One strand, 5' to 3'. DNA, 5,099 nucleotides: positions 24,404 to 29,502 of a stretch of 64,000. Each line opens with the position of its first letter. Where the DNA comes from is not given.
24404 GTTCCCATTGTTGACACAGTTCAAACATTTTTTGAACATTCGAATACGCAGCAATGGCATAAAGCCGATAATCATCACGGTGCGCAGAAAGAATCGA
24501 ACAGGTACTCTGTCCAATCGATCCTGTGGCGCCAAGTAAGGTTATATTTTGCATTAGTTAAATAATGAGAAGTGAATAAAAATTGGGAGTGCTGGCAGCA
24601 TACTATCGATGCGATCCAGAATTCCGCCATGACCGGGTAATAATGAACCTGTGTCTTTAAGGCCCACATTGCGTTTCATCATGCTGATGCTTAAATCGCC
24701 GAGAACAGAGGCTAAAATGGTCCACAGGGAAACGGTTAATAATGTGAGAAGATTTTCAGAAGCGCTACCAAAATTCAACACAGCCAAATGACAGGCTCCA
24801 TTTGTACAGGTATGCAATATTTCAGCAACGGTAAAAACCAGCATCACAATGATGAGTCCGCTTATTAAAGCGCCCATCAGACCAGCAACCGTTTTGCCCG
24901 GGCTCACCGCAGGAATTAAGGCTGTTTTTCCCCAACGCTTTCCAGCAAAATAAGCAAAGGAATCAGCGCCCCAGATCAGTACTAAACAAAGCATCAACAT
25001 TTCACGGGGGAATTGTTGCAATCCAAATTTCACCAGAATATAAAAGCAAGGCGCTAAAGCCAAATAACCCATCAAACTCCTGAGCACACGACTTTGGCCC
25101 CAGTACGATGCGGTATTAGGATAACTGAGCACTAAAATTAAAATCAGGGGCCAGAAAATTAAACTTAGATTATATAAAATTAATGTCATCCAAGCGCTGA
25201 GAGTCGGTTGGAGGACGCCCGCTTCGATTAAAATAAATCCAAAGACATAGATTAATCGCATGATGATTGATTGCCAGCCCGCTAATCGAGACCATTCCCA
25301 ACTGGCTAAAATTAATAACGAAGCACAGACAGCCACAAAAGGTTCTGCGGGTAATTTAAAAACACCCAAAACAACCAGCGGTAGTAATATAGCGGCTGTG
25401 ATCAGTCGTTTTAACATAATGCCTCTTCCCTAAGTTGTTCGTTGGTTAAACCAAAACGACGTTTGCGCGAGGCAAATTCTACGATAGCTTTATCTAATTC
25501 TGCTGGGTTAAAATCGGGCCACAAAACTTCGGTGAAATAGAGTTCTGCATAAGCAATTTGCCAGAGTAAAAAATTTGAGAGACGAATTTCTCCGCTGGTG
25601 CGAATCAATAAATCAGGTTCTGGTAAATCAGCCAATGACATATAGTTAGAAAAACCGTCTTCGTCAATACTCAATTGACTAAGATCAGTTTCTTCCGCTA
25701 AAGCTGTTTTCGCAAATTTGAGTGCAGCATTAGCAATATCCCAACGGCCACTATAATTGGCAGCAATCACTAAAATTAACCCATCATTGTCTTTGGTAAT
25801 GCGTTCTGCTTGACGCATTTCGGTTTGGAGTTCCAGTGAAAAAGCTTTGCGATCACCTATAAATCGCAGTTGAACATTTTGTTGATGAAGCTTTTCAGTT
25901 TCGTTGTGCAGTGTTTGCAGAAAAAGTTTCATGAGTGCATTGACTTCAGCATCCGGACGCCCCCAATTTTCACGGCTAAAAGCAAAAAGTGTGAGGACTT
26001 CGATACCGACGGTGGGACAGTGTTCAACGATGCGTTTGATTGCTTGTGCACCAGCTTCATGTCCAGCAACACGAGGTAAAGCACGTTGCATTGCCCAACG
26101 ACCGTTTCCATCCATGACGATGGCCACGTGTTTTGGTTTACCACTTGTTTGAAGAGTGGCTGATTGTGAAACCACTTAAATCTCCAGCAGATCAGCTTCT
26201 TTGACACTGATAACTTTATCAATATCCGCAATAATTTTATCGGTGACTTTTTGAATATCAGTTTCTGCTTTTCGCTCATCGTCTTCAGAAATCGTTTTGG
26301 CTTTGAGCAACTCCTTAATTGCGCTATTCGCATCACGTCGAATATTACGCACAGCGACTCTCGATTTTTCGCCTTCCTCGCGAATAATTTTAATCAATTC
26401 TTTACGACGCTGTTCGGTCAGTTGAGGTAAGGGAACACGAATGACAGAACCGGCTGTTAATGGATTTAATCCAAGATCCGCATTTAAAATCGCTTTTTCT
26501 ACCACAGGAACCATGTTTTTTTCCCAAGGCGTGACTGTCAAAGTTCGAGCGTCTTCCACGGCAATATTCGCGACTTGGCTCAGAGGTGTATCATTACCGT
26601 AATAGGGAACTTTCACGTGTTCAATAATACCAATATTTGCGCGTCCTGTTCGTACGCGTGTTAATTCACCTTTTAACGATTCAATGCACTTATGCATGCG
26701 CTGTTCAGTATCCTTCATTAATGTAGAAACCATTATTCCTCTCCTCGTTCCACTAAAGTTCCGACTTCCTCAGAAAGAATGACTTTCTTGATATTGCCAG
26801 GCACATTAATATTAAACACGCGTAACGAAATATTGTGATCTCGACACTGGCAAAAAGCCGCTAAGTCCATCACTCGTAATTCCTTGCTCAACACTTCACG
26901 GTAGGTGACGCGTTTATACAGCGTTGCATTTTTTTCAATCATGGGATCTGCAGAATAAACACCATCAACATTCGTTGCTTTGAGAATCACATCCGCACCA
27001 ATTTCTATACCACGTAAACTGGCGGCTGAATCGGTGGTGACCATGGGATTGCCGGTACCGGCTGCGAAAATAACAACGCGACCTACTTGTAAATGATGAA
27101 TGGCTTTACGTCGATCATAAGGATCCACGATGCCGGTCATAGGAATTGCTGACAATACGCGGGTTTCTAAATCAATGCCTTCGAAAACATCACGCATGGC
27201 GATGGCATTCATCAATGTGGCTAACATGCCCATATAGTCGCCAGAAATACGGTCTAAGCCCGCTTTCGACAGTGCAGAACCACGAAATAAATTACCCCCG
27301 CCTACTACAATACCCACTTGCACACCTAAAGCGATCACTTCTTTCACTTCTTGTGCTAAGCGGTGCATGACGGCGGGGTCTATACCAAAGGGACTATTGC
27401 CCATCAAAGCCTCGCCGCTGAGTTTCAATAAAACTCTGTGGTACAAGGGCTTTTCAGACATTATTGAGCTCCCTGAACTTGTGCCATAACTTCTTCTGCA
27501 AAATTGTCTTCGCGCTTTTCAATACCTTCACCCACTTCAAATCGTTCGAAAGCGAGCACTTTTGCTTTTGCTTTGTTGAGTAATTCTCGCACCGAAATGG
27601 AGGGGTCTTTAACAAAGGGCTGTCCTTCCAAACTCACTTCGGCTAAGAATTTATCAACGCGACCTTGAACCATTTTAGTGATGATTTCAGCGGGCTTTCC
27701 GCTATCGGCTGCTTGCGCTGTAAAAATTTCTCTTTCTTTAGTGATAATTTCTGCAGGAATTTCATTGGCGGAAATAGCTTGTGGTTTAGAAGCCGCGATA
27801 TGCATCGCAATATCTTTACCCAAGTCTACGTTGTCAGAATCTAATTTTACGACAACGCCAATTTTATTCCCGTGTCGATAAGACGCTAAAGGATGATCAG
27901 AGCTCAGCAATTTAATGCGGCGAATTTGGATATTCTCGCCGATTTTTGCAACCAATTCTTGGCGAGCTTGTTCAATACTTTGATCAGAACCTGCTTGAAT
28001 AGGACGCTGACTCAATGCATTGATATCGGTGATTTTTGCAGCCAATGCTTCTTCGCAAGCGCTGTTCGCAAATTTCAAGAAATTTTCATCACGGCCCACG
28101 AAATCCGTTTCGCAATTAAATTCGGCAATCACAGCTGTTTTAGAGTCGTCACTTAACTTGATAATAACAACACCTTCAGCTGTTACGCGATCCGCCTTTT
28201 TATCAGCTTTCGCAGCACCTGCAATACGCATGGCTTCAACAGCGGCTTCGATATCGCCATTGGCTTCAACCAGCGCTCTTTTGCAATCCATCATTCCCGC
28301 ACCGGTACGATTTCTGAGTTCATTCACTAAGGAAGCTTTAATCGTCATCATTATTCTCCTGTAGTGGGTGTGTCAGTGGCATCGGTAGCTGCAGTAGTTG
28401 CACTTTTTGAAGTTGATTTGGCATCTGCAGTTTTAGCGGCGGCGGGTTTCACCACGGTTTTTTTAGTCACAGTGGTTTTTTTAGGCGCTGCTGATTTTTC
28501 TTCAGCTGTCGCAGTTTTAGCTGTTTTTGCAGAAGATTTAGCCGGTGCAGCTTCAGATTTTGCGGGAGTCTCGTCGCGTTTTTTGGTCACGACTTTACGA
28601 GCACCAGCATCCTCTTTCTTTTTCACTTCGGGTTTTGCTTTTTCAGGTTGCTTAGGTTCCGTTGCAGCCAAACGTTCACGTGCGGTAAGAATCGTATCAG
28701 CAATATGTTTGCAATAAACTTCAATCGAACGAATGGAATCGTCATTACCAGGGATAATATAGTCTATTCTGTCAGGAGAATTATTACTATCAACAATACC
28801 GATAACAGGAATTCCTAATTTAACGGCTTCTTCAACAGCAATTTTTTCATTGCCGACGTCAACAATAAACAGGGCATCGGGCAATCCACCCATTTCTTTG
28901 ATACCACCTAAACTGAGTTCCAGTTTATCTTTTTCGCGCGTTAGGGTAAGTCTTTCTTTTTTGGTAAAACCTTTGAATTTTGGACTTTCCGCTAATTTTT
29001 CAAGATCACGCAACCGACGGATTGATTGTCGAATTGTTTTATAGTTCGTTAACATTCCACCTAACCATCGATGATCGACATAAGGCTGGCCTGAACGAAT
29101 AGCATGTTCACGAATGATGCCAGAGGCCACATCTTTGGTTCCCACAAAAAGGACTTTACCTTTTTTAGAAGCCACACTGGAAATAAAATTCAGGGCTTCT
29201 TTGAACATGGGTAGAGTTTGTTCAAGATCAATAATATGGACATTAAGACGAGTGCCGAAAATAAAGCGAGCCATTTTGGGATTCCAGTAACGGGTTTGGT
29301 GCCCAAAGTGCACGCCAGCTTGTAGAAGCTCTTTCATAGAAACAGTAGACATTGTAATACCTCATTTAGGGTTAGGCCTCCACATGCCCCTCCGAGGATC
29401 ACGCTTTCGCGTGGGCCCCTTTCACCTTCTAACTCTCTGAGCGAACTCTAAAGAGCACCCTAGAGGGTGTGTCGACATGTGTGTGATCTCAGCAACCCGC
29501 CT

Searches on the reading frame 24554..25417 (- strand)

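Call 97: search_protein_families(library=ncbifam, proteins=[window:24554-25417:-], max_evalue=1e-40)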
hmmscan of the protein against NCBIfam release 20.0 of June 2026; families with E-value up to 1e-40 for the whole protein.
window:24554-25417:- (287 aa): 1 family
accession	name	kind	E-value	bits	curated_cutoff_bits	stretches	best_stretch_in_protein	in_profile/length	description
NF008635.0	PRK11624.1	equivalog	7e-52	176.6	385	1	3-283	4-277/285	phosphatidate cytidylyltransferase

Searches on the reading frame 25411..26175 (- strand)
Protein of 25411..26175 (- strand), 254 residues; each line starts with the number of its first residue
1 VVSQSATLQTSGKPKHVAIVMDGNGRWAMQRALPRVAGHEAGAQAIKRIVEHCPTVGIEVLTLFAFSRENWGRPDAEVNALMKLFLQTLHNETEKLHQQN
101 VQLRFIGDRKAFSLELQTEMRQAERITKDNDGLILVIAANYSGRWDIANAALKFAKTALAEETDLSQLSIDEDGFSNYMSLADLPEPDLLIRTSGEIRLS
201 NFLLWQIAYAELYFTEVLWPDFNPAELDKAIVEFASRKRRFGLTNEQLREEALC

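Call 97: search_protein_families(library=ncbifam, proteins=[window:25411-26175:-], max_evalue=1e-40)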
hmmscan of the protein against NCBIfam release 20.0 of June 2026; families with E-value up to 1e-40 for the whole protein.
window:25411-26175:- (254 aa): 16 families
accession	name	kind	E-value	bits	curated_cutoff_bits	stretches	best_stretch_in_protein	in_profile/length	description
NF011405.0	PRK14830.1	equivalog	5.5e-90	301.3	304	1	6-242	15-249/251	undecaprenyl pyrophosphate synthase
NF011406.0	PRK14831.1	subfamily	2e-88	295.9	375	1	5-244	15-252/256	undecaprenyl pyrophosphate synthase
TIGR00055.1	uppS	equivalog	5.6e-87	290.9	109.55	1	14-242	2-228/228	polyprenyl diphosphate synthase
NF011408.0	PRK14834.1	equivalog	2.3e-83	279.5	348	1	7-244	11-246/252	isoprenyl transferase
NF007596.1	PRK10240.1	equivalog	9.3e-82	274.1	418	1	11-245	13-245/251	(2E,6E)-farnesyl-diphosphate-specific ditrans,polycis-undecaprenyl-diphosphate synthase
NF011411.0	PRK14838.1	equivalog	7.2e-80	267.8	417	1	7-248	6-243/244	isoprenyl transferase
NF011412.0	PRK14839.1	equivalog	1.8e-76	256.7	334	1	13-247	9-232/240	di-trans,poly-cis-decaprenylcistransferase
NF011407.0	PRK14833.1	equivalog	3.5e-76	255.9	325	1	12-242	3-230/233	di-trans,poly-cis-decaprenylcistransferase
NF011414.0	PRK14841.1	equivalog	1.5e-67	227.7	401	1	14-242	4-228/233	isoprenyl transferase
NF011404.0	PRK14829.1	equivalog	1.8e-65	220.8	372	1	13-243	30-258/260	isoprenyl transferase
NF011413.0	PRK14840.1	equivalog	5.3e-65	219.5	410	1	4-242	9-249/250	isoprenyl transferase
NF011403.0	PRK14828.1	equivalog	2.5e-58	197.5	348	1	6-242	21-257/258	isoprenyl transferase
NF011402.0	PRK14827.1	equivalog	4.5e-58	196.9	535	1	10-242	64-294/296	decaprenyl diphosphate synthase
NF011410.0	PRK14837.1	equivalog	1e-57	195.3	342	1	11-242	4-229/230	undecaprenyl pyrophosphate synthase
NF011409.0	PRK14835.1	equivalog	5.6e-57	193.2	425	1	12-242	43-278/279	isoprenyl transferase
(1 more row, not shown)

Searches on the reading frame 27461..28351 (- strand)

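Call 97: search_protein_families(library=ncbifam, proteins=[window:27461-28351:-], max_evalue=1e-40)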
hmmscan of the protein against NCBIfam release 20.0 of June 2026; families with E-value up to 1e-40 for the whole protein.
window:27461-28351:- (296 aa): 1 family
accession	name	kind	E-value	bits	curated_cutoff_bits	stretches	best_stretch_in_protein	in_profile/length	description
TIGR00116.1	tsf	equivalog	2e-100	335.7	104.05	1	1-293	1-292/293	translation elongation factor Ts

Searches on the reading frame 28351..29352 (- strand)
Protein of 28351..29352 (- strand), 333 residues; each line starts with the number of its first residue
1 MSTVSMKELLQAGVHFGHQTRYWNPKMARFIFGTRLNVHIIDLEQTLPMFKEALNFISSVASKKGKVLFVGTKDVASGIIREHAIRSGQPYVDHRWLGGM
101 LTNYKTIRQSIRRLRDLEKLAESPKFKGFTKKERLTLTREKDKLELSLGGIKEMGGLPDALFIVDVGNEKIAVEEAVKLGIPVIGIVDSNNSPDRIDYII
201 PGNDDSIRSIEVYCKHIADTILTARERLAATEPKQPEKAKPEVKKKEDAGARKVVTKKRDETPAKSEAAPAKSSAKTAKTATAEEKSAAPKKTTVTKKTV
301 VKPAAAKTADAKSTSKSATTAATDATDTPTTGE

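Call 97: search_protein_families(library=ncbifam, proteins=[window:28351-29352:-], max_evalue=1e-40)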
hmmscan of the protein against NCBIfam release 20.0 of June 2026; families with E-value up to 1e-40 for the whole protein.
window:28351-29352:- (333 aa): 3 families
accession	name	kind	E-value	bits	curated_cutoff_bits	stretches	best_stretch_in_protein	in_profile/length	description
TIGR01011.1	rpsB_bact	equivalog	6.1e-99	329.8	76.3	1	3-226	1-224/225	30S ribosomal protein S2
NF008966.0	PRK12311.1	equivalog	2e-92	309.8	526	1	3-227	5-228/334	30S ribosomal protein S2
NF051451.1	30S_S2_sunset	exception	1.1e-82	278.1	710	1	1-325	1-329/382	30S ribosomal protein S2, sunset domain variant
